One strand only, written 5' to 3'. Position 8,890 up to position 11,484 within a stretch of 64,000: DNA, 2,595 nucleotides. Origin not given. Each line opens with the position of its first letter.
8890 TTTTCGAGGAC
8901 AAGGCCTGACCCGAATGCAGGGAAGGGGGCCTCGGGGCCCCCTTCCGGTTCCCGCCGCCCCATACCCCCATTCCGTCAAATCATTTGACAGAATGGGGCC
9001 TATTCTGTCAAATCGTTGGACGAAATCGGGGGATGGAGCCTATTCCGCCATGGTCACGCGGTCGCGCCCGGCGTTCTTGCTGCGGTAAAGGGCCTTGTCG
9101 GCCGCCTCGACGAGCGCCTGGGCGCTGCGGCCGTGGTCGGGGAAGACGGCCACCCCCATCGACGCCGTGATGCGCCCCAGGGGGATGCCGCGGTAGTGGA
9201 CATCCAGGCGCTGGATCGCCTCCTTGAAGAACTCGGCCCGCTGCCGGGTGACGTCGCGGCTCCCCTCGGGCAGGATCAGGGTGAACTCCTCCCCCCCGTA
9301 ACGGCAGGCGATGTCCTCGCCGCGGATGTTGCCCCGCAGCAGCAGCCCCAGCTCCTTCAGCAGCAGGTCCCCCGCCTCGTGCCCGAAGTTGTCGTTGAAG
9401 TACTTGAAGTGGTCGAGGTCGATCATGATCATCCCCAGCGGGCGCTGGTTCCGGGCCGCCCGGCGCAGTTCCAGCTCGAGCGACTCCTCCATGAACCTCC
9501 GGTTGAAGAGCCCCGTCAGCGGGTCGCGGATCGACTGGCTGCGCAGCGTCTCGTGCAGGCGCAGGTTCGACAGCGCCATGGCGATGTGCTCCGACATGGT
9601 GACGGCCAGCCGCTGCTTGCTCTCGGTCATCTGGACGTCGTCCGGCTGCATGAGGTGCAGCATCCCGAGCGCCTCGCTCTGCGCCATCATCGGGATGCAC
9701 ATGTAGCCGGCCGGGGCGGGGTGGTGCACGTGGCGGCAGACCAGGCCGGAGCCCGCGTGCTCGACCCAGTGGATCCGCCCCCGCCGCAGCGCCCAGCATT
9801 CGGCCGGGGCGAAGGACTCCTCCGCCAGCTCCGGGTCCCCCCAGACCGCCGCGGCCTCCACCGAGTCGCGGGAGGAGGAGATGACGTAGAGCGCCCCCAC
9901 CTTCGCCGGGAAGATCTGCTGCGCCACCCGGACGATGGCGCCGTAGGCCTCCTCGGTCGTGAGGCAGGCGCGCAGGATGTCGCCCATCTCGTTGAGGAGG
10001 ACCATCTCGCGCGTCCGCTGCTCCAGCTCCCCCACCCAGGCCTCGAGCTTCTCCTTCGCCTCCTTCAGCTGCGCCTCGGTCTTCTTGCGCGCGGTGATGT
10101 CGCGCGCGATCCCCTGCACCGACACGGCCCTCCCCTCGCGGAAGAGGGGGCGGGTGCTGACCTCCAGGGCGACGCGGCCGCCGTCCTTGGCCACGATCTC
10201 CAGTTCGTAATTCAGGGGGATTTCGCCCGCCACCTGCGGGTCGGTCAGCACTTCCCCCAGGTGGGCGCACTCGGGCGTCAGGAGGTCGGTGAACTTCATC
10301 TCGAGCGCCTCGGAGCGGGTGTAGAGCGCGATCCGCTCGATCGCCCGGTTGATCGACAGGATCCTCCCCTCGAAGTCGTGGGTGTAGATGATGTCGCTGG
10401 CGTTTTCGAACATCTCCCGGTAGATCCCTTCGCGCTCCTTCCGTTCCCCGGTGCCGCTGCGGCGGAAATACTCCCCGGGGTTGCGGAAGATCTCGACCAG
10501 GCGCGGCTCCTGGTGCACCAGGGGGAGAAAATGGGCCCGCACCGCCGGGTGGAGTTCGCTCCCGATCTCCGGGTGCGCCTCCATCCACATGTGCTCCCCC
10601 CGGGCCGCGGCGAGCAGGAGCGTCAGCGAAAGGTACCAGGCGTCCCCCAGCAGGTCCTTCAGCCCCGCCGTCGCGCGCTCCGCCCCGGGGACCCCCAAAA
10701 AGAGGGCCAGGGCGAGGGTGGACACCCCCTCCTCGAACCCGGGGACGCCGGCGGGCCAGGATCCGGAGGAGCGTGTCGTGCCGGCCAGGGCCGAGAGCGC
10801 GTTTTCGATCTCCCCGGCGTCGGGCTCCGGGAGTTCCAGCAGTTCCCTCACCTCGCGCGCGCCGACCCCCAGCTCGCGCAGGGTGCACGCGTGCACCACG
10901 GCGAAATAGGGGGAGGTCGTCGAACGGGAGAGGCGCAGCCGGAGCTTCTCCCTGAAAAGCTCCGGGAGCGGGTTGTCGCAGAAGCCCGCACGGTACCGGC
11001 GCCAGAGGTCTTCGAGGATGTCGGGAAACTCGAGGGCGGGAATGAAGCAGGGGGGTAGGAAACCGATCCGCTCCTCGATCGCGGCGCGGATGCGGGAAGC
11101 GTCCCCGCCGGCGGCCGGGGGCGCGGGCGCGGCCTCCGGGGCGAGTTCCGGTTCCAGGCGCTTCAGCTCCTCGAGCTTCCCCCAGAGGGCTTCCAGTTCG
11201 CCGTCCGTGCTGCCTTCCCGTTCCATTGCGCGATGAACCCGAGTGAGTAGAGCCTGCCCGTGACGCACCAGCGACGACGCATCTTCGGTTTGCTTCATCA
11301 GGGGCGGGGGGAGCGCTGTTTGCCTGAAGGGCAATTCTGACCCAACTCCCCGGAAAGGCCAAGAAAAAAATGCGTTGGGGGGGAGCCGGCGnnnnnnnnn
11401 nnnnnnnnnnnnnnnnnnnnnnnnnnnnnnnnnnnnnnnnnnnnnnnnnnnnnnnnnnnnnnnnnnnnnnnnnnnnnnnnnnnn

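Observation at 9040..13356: Tandem PAS-GAF-GGDEF paralogs: one catalytically intact, one with a degenerate active site but a retained inhibitory site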

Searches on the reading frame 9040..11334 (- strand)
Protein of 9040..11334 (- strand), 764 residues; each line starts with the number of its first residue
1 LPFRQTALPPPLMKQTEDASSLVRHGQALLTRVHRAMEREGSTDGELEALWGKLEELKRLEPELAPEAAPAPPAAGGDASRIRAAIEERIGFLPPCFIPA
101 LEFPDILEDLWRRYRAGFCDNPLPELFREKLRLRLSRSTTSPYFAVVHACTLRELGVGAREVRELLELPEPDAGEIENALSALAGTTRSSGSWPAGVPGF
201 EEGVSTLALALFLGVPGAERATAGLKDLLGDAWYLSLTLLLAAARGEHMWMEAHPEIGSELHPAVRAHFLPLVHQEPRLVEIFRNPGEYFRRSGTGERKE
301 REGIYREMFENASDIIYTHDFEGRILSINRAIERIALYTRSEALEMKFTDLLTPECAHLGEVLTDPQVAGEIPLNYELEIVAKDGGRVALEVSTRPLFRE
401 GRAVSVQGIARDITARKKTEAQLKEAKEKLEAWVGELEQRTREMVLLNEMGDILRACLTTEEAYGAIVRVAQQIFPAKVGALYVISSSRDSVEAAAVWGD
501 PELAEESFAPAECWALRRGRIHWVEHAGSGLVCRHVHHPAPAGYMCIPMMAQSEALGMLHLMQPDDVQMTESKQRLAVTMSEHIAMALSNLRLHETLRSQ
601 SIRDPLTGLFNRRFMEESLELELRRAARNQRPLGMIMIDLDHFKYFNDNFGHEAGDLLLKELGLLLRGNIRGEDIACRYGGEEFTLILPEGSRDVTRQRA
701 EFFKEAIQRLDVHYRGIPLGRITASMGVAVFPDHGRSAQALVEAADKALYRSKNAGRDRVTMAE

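Call 3: search_protein_families(library=pfam, proteins=[window:9040-11334:-], max_evalue=0.01)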
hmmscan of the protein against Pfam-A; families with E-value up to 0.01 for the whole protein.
window:9040-11334:- (764 aa): 10 families
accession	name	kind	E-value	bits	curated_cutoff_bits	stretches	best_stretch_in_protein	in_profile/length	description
PF00990.26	GGDEF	-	1.6e-47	161.7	23.8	1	602-759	2-161/161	Diguanylate cyclase, GGDEF domain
PF13492.12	GAF_3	-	1.2e-13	52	27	1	461-590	3-129/129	GAF domain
PF08448.16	PAS_4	-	9e-10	39.2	23.1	1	309-417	1-109/110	PAS fold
PF13185.12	GAF_2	-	4.2e-09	37.2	28.6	1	458-588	2-135/136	GAF domain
PF01590.32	GAF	-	4.7e-09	37.3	22.4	1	461-588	3-133/133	GAF domain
PF00989.32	PAS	-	3.3e-08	34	22.6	1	305-413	3-113/113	PAS fold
PF13426.13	PAS_9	-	3.1e-07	31.1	27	1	315-415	3-103/103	PAS domain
PF13188.13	PAS_8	-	0.00037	20.7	21.8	0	305-350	3-48/65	PAS domain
PF02627.25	CMD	-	0.0013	19.1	23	0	110-183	6-82/84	Carboxymuconolactone decarboxylase family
PF09893.14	DUF2120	-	0.0078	16.7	25.3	0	394-500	16-123/136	Uncharacterized protein conserved in archaea (DUF2120)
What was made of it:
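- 10444..11109 (-): DN N-terminal all-alpha AhpD/CMD-fold domain without the CxxC motif. The Pfam CMD hit is below its cut-off, 19.1 bits against 23 (call 3).
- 10084..10422 (-): DN PAS domain. Pfam PAS and PAS_4, residues 305-417 of the 764-aa ORF (call 3).
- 9565..9963 (-): DN GAF domain. Pfam GAF families (call 3).
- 9058..9531 (-): DN intact GGDEF domain. Pfam GGDEF E = 1.6e-47 (call 3).
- On Active GGDEF diguanylate cyclase - applied to DN: Pfam PF00990 E = 1.6e-47 (call 3).
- On AhpD/CMD family - applied to the DN N-terminal domain: CMD scores 19.1 bits against a cut-off of 23 (call 3).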
